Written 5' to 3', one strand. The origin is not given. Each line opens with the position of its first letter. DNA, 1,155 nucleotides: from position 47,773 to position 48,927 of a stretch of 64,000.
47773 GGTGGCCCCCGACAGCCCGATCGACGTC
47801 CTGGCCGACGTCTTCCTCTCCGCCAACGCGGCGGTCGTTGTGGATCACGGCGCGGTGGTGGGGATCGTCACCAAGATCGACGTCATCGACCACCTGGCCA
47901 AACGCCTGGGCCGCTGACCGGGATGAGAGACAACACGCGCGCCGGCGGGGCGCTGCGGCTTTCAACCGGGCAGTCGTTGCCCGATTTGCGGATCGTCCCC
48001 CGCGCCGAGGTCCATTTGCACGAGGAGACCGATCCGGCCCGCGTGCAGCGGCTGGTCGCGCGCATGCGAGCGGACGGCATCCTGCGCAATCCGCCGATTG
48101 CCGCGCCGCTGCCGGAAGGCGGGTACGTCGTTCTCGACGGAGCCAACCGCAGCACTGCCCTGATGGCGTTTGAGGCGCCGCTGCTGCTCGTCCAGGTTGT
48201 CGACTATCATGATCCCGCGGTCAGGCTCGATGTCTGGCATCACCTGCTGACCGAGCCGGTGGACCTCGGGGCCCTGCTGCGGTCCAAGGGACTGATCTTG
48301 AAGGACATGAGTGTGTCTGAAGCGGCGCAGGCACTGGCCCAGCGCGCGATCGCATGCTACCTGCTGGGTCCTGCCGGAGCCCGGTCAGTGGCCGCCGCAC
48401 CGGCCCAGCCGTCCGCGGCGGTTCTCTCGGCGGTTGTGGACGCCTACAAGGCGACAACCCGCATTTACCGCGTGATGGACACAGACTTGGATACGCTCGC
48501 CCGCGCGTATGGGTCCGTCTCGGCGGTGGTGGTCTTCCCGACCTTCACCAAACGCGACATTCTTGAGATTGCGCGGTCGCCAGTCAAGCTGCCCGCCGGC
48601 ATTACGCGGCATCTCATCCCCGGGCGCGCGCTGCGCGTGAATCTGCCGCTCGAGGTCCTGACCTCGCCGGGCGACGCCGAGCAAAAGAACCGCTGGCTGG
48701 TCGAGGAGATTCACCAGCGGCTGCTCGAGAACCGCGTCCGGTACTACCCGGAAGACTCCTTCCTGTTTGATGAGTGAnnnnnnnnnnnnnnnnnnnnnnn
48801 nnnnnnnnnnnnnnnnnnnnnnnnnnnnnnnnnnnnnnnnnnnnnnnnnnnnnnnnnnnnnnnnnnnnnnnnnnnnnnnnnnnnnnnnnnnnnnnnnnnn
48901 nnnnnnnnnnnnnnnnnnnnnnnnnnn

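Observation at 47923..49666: SbnI/SerK-like free serine kinase translationally coupled to a CysM-like synthase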

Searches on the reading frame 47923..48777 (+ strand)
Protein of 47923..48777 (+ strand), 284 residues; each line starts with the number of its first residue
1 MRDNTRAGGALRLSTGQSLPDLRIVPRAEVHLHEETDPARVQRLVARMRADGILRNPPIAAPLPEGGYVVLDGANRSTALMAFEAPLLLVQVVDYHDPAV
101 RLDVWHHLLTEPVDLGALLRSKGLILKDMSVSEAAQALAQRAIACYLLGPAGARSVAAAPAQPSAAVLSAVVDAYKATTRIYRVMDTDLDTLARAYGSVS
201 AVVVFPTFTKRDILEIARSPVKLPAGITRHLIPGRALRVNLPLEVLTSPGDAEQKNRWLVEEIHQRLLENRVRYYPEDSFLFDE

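Call 3: search_protein_families(library=pfam, proteins=[window:47923-48777:+], max_evalue=0.01)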
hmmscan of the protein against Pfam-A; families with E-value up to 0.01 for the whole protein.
window:47923-48777:+ (284 aa): 0 families

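Call 4: search_protein_families(library=ncbifam, proteins=[window:47923-48777:+], max_evalue=0.01)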
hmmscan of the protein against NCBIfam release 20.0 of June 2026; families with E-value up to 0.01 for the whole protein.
window:47923-48777:+ (284 aa): 2 families
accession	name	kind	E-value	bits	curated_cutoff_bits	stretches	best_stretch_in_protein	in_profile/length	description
NF033589.0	staphy_B_SbnI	equivalog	5.2e-20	71.9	350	1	21-281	7-251/254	bifunctional transcriptional regulator/O-phospho-L-serine synthase SbnI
NF053625.1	SerKinSerKArch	equivalog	1.7e-11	43.8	380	1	31-246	25-243/244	ADP-dependent L-serine kinase SerK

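Call 5: search_solved_structures(query=window:47923-48777:+, max_evalue=10, show_alignments=3)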
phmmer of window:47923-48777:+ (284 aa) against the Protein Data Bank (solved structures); distinct sequences matched with E-value up to 10: 9.
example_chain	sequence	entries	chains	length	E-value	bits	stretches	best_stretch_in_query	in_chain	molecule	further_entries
5uje_A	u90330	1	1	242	1.1e-15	61.2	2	21-109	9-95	SbnI protein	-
6nr6_A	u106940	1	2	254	7.1e-12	48.6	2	21-109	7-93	Bifunctional transcriptional regulator/O-phospho-L-serine synthase SbnI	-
5ujd_A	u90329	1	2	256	7.7e-12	48.5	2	20-109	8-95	Siderophore biosynthesis protein SbnI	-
1vk1_A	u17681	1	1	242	3.7e-07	33.2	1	32-244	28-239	Conserved hypothetical protein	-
5x0b_A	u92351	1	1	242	1.7e-06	31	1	30-246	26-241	Free serine kinase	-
5x0j_A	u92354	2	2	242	3.6e-06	29.9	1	32-246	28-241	Free serine kinase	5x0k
5x0e_A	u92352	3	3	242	6.2e-06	29.2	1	38-246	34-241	Free serine kinase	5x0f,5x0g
5vm1_A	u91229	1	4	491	0.26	14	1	179-253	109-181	Xylulokinase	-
9b0x_L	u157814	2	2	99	1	12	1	175-212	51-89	ATP synthase coupling factor 6, F6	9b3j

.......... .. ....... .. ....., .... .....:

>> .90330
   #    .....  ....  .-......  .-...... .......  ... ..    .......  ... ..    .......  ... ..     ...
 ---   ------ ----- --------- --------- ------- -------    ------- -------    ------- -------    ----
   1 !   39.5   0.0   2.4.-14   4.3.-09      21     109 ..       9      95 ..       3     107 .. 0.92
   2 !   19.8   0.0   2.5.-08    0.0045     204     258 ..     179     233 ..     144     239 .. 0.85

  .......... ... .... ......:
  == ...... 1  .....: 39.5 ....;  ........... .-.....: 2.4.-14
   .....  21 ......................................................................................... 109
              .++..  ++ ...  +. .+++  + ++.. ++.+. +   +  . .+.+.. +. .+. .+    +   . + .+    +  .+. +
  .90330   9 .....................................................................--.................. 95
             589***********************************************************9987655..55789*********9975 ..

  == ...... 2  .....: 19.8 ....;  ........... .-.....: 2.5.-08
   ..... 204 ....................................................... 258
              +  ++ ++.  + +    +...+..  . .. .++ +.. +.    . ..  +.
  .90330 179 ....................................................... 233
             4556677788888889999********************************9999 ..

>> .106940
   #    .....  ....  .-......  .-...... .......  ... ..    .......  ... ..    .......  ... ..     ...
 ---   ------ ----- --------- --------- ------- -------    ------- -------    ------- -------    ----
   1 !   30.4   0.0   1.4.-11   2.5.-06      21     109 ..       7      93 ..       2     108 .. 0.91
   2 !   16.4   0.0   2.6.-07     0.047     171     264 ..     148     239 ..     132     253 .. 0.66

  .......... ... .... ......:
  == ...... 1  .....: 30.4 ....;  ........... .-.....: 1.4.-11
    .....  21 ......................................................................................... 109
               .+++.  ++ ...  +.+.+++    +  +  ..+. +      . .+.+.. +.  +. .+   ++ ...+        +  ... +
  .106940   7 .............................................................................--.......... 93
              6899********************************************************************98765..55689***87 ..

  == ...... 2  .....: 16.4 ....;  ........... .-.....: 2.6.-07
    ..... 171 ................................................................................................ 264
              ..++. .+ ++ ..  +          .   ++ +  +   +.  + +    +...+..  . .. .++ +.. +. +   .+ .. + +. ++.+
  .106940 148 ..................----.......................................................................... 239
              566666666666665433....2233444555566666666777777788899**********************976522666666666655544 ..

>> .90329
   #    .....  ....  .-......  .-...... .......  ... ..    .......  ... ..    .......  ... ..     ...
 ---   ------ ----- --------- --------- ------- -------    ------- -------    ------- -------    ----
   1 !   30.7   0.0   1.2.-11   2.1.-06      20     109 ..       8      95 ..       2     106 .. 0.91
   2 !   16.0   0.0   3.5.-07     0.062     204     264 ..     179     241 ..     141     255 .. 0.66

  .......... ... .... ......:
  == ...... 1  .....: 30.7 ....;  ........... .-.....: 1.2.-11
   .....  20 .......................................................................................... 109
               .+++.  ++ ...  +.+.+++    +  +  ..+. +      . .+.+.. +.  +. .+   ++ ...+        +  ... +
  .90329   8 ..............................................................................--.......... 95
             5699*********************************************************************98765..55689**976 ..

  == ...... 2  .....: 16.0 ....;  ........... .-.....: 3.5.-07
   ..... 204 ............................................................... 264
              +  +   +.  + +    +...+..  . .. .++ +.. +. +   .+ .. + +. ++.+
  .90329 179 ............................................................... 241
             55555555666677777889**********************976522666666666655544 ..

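Call 13: find_homologous_proteins(query=window:47923-48777:+, max_evalue=0.001)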
Query window:47923-48777:+ (284 aa): 1828 proteins with E <= 0.001 among 8000 candidates; the best 120 are listed.
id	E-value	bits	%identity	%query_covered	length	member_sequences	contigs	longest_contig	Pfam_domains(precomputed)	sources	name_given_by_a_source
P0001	2.8e-178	609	99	100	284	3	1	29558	-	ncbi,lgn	-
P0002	2.0e-149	514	84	100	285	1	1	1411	-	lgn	-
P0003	3.7e-135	468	77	99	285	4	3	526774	-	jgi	-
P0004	8.9e-126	437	70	100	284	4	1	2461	-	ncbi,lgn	-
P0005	2.9e-125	435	68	100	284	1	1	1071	-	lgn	-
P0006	4.3e-124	431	69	100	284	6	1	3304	-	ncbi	-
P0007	2.7e-123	429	69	99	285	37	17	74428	-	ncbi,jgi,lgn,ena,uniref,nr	ncbi:MAG: hypothetical protein E6G98_01095 [Bacillati bacterium ANGP1]|uniref:ParB/Sulfiredoxin doma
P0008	3.3e-122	425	70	99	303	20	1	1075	-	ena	-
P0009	1.6e-121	423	68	99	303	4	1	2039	-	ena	-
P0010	3.4e-120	419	67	99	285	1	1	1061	-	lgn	-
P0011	8.4e-120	417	71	94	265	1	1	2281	-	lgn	-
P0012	1.0e-119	417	68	100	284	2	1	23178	-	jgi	-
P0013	2.5e-116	406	70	96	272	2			-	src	-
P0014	2.4e-115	403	64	99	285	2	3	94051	-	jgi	jgi:hypothetical protein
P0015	1.8e-111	390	65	98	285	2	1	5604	-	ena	-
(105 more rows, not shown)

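Call 17: find_related_loci(query=A1, collection=genome_contigs, flank=8000)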
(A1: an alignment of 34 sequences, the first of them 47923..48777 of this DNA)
Query A1 (284 aa) in genome_contigs; peptide patterns used: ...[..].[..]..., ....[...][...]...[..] (x = any residue, [..] = any of these).
158 stretches matched a pattern; 105 encode a relative of the query (tblastn E <= 1e-3); the best 80 are kept; 80 distinct loci.
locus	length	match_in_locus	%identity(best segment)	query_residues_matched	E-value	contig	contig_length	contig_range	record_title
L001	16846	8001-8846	71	3-284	8e-130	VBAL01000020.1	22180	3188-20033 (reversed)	MAG: Bacillati bacterium ANGP1 isolate NP_4 14_1009_12_40cm_scaffold_5575, whole genome shotgun sequence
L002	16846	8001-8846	70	3-284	9e-130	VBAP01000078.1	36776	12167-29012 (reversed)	MAG: Bacillati bacterium ANGP1 isolate NP_8 14_1009_16_40cm_scaffold_19426, whole genome shotgun sequence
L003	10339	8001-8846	69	3-284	3e-129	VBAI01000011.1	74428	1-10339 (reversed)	MAG: Bacillati bacterium ANGP1 isolate NP_1 14_1009_12_40cm_scaffold_462, whole genome shotgun sequence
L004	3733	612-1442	64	6-284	8e-117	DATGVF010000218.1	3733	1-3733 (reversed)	MAG TPA_asm: bacterium isolate SMAG_U10549 k141_751000, whole genome shotgun sequence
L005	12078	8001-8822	64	11-284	1e-113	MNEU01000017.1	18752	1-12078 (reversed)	MAG: Armatimonadetes bacterium 13_1_40CM_64_14 13_1_40cm_scaffold_477, whole genome shotgun sequence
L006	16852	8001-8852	61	1-284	5e-106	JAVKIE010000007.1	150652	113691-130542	MAG: Candidatus Calidihabitans tengchongensis isolate JZ-2_201709_bins_171 JZ-2_201709_bins_171_scaffold_7, whole genome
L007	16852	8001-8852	61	1-284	1e-104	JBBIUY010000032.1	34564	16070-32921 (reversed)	MAG: Armatimonadota bacterium isolate BR2S70218_bin_64 NODE_731_length_34564_cov_29.172448, whole genome shotgun sequenc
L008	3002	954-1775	59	11-284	6e-100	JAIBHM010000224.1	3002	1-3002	MAG: Armatimonadota bacterium isolate CR_Sed_300A_bin.49 scaffold_6866, whole genome shotgun sequence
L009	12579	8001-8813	57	14-284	2e-94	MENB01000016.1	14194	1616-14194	MAG: Armatimonadetes bacterium RBG_19FT_COMBO_69_19 rbg_19ft_combo_scaffold_1180, whole genome shotgun sequence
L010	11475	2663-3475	58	14-284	2e-94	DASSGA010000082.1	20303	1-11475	MAG TPA_asm: bacterium isolate SMAG_U1020 k141_356915, whole genome shotgun sequence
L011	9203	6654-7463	60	15-284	3e-93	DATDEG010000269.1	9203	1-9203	MAG TPA_asm: bacterium isolate SMAG_U194 k141_197391, whole genome shotgun sequence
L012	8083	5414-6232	52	10-284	6e-90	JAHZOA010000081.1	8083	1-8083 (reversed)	MAG: Armatimonadota bacterium isolate CR_Sed_300A_bin.46 scaffold_2176, whole genome shotgun sequence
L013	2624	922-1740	52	10-284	2e-92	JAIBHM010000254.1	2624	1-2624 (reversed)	MAG: Armatimonadota bacterium isolate CR_Sed_300A_bin.49 scaffold_9122, whole genome shotgun sequence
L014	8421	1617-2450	55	7-284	4e-85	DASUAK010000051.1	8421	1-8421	MAG TPA_asm: bacterium isolate SMAG_U2493 k141_739198, whole genome shotgun sequence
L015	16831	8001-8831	51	13-284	2e-82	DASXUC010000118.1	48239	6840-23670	MAG TPA_asm: bacterium isolate SMAG_U4708 k141_2209440, whole genome shotgun sequence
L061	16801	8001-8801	41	22-284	2e-56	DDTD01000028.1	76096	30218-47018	MAG TPA_asm: Ignavibacteria bacterium UBA2373 UBA2373_contig_1243, whole genome shotgun sequence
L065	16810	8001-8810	41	20-284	4e-55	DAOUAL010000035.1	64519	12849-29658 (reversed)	MAG TPA_asm: Anaerolineae bacterium isolate H63_652 k137_63988, whole genome shotgun sequence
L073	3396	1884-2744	39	6-284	7e-54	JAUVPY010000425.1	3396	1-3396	MAG: Anaerolineae bacterium isolate CSMAG_674 CSMAG_674_k127_18802431_length_3396_cov_28.0000, whole genome shotgun sequ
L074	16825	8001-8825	40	17-284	2e-53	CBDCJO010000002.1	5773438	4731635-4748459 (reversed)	MAG: Candidatus Latescibacterota bacterium isolate e8a457ff-d6c0-45dd-8553-2519624e1a5f genome assembly, contig: contig_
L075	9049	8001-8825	42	18-284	3e-53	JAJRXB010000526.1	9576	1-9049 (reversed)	MAG: Chloroflexota bacterium isolate Dive96_bin3.112 k141_4851769, whole genome shotgun sequence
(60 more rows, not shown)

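Call 24: predict_structure(alignment_id=A1)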
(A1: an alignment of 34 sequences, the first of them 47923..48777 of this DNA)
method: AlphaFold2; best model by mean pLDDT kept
length: 284 residues; sequences in the alignment: 34
mean_pLDDT: 91.2   pTM: 0.86
mean pLDDT of the five models: 91.2, 89.5, 89.4, 88.6, 88.0
residues with pLDDT >= 90: 228; 70-90: 39; 50-70: 9; < 50: 8
segments of 3 or more residues with pLDDT < 50: 1-6
pLDDT, mean of each block of 10 residues (from residue 1): 44 72 96 95 96 94 95 96 95 95 96 93 96 97 96 93 91 90 96 96 97 94 94 90 94 95 91 83 79
secondary structure, 60 per line:
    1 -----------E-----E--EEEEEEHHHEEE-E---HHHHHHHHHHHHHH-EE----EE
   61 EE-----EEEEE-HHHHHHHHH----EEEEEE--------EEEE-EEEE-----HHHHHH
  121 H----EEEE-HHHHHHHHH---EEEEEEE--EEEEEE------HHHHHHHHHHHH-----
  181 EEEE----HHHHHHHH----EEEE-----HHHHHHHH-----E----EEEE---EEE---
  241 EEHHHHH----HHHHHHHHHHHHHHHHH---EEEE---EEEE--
elements in order: E21-26 E30-32 H38-51 E59-62 E68-72 H74-82 E87-92 E101-104 E106-109 H115-121 E126-129 H131-139 E143-149 E152-157 H164-175 E181-184 H189-196 E201-204 H210-217 E228-231 E235-237 H243-247 H252-268 E272-275 E279-282

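Call 26: search_protein_representatives(protein=window:47923-48777:+)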
Query: 284 residues. Proteins with E-value up to 0.001 (for the whole library): 1135; up to 1e-10: 664; up to 1e-30: 201. The best 150 are listed.
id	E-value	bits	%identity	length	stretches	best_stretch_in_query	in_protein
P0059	1.1e-94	333.2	58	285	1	9-284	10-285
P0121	2.8e-69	250.0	50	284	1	7-284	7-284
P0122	9.0e-69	248.3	50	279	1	13-284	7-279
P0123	6.2e-66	239.0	49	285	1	1-284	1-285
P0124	8.2e-64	232.1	49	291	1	15-284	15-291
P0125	1.1e-62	228.3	49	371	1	14-284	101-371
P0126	1.1e-59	218.5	51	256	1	32-284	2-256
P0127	2.0e-59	217.7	42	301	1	11-284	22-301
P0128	1.6e-58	214.7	46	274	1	21-283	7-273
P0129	1.5e-57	211.6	44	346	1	13-284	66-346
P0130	2.0e-57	211.1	47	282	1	18-284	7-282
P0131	4.2e-56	206.8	43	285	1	17-284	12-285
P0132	4.9e-54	200.0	45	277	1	18-284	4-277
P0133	1.8e-53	198.2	42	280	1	17-284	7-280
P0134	2.3e-53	197.8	40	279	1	17-284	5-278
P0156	1.9e-47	178.4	43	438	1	18-283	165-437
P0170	6.8e-45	170.0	41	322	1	21-283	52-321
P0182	9.0e-42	159.8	39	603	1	21-284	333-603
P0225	3.6e-38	148.0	40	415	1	21-283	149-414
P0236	1.5e-37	146.0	38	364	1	13-284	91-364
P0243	7.0e-37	143.8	36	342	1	19-284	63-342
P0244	7.7e-37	143.6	37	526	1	21-284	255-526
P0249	2.0e-36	142.3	37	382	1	22-284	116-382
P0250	2.2e-36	142.2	38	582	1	22-284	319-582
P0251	2.3e-36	142.1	36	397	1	17-284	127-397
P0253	3.4e-36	141.5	37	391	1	21-284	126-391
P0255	5.1e-36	140.9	35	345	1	17-284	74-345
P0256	5.3e-36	140.9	35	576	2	19-284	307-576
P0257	8.4e-36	140.2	35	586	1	21-284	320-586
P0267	3.7e-35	138.1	36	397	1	21-284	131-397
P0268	3.8e-35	138.1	39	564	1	14-284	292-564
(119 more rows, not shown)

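Call 27: search_protein_families(library=pfam, proteins=[P0182, P0250, P0256, P0257, P0268, P0244, P0156, P0225, P0251, P0249], max_evalue=0.001)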
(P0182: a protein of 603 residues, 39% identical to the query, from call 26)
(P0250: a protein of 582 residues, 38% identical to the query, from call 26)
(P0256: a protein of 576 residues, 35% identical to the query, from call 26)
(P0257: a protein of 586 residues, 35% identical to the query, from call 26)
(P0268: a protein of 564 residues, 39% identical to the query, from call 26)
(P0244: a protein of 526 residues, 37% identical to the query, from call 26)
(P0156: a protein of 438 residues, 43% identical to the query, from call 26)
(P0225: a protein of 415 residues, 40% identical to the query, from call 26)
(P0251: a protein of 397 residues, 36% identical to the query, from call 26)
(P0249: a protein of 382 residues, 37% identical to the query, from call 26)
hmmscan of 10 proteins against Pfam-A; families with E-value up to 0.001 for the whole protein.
P0182 (603 aa): 2 families
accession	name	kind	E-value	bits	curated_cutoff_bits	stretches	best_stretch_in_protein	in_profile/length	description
PF02826.25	2-Hacid_dh_C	-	3.2e-60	203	25.1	1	107-280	1-177/178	D-isomer specific 2-hydroxyacid dehydrogenase, NAD binding domain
PF00389.36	2-Hacid_dh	-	1.1e-33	116.2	24.6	1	6-310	1-131/134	D-isomer specific 2-hydroxyacid dehydrogenase, catalytic domain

P0250 (582 aa): 2 families
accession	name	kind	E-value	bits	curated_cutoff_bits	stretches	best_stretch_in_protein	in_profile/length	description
PF02826.25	2-Hacid_dh_C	-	3e-23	82.6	25.1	1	118-283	2-175/178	D-isomer specific 2-hydroxyacid dehydrogenase, NAD binding domain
PF00389.36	2-Hacid_dh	-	3.6e-21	75.7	24.6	1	15-314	1-130/134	D-isomer specific 2-hydroxyacid dehydrogenase, catalytic domain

P0256 (576 aa): 4 families
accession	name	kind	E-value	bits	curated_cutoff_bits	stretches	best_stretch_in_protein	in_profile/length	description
PF02826.25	2-Hacid_dh_C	-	5.9e-37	127.2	25.1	1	119-244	31-157/178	D-isomer specific 2-hydroxyacid dehydrogenase, NAD binding domain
PF00389.36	2-Hacid_dh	-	1.2e-18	67.5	24.6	1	5-305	1-130/134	D-isomer specific 2-hydroxyacid dehydrogenase, catalytic domain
PF00670.27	AdoHcyase_NAD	-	3.6e-05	24.4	27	1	120-218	19-114/162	S-adenosyl-L-homocysteine hydrolase, NAD binding domain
PF03807.23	F420_oxidored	-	0.00026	21.9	21.6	0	127-197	2-78/94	NADP oxidoreductase coenzyme F420-dependent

P0257 (586 aa): 5 families
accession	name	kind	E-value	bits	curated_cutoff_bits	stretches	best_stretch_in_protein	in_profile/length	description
PF02826.25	2-Hacid_dh_C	-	3.8e-63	212.5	25.1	1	114-288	1-178/178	D-isomer specific 2-hydroxyacid dehydrogenase, NAD binding domain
PF00389.36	2-Hacid_dh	-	1.7e-31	109.1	24.6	1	12-311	1-125/134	D-isomer specific 2-hydroxyacid dehydrogenase, catalytic domain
PF07991.19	KARI_N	-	1.9e-06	28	20.6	1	147-215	3-73/165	Acetohydroxy acid isomeroreductase, NADPH-binding domain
PF03807.23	F420_oxidored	-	2.1e-05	25.4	21.6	1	151-213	2-70/94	NADP oxidoreductase coenzyme F420-dependent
PF03446.21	NAD_binding_2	-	6.7e-05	23.4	21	1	151-255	2-110/161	NAD binding domain of 6-phosphogluconate dehydrogenase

P0268 (564 aa): 4 families
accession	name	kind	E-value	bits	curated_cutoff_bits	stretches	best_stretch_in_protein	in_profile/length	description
PF02826.25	2-Hacid_dh_C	-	1.4e-36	126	25.1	1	120-243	29-153/178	D-isomer specific 2-hydroxyacid dehydrogenase, NAD binding domain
PF00389.36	2-Hacid_dh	-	1.7e-13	50.8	24.6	1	10-271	2-103/134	D-isomer specific 2-hydroxyacid dehydrogenase, catalytic domain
PF00670.27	AdoHcyase_NAD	-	2.1e-05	25.2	27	1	119-220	15-113/162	S-adenosyl-L-homocysteine hydrolase, NAD binding domain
PF03446.21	NAD_binding_2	-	0.00018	22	21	1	130-254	2-127/161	NAD binding domain of 6-phosphogluconate dehydrogenase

P0244 (526 aa): 0 families

P0156 (438 aa): 1 family
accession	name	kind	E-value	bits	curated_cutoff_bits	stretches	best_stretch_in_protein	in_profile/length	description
PF14464.11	Prok-JAB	-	4.9e-23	81.6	25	1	30-132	3-104/114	Prokaryotic homologs of the JAB domain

P0225 (415 aa): 1 family
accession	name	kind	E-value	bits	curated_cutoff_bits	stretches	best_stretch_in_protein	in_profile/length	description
PF02826.25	2-Hacid_dh_C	-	4.6e-38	130.8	25.1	1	7-115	68-178/178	D-isomer specific 2-hydroxyacid dehydrogenase, NAD binding domain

P0251 (397 aa): 1 family
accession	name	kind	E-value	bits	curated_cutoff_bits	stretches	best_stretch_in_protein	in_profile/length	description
PF00389.36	2-Hacid_dh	-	2.3e-12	47.2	24.6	1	10-99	1-91/134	D-isomer specific 2-hydroxyacid dehydrogenase, catalytic domain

P0249 (382 aa): 1 family
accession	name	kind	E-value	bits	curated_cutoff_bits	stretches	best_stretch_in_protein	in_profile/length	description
PF02826.25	2-Hacid_dh_C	-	5.8e-18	65.3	25.1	1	1-82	97-177/178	D-isomer specific 2-hydroxyacid dehydrogenase, NAD binding domain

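Call 28: fold_search(model_id=the predicted structure, library=pdb)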
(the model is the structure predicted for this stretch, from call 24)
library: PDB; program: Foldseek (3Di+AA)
matches with E <= 10: 437; with E <= 0.001: 14
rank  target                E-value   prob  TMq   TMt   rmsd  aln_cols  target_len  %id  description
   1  5uje                  2.0e-18  1.00  0.68  0.79   3.4       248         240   22  SbnI with C-terminal truncation from Staphylococcus aureus (released 2018-01-24)
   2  6nr6_A                2.7e-17  1.00  0.71  0.78   3.4       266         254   22  Crystal Structure of Staphylococcus pseudintermedius SbnI in complex with ADP (released 2019-06-19)
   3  1vk1                  3.6e-17  1.00  0.65  0.78   3.8       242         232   17  Conserved hypothetical protein from Pyrococcus furiosus Pfu-392566-001 (released 2004-08-10)
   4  5ujd_A                4.3e-17  1.00  0.69  0.76   3.6       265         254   19  SbnI from Staphylococcus pseudintermedius (released 2018-01-24)
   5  5x0b                  1.6e-16  1.00  0.71  0.83   2.5       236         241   17  Free serine kinase in complex with AMP (released 2017-04-12)
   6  5x0k                  2.7e-16  1.00  0.71  0.83   2.7       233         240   17  Free serine kinase (E30Q mutant) in complex with AMP (released 2017-04-12)
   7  5x0g                  4.4e-16  1.00  0.70  0.82   3.3       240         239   18  Free serine kinase (E30A mutant) in complex with ADP (released 2017-04-12)
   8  5x0j                  1.7e-15  1.00  0.64  0.74   6.6       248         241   16  Free serine kinase (E30Q mutant) in complex with phosphoserine and AMP (released 2017-04-12)
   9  5x0e                  3.6e-15  1.00  0.64  0.73   3.4       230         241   17  Free serine kinase (E30A mutant) in complex with phosphoserine and AMP (released 2017-04-12)
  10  7nfu_B                3.8e-04  1.00  0.25  0.32  12.8       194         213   10  Crystal structure of C-terminally truncated Geobacillus thermoleovorans nucleoid occlusion protein Noc (released 2021-02-17)
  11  7ng0                  6.2e-04  1.00  0.24  0.34   2.0        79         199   15  Crystal structure of N- and C-terminally truncated Geobacillus thermoleovorans nucleoid occlusion protein Noc (released 2021-02-17)
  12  7ol9_B                6.5e-04  1.00  0.25  0.35   2.0        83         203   17  Crystal structure of C-terminally truncated Bacillus subtilis nucleoid occlusion protein (Noc) complexed to the Noc-bi (released 2022-03-09)
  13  7bm8_A                7.4e-04  1.00  0.24  0.37   2.5        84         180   19  Crystal structure of the C-terminally truncated chromosome-partitioning protein ParB from Caulobacter crescentus compl (released 2021-04-28)
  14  6ky4                  8.4e-04  1.00  0.24  0.70   2.1        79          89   19  Crystal structure of Sulfiredoxin from Arabidopsis thaliana (released 2019-10-16)
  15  7nfu_A                1.3e-03  1.00  0.25  0.31   1.9        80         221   15  Crystal structure of C-terminally truncated Geobacillus thermoleovorans nucleoid occlusion protein Noc (released 2021-02-17)
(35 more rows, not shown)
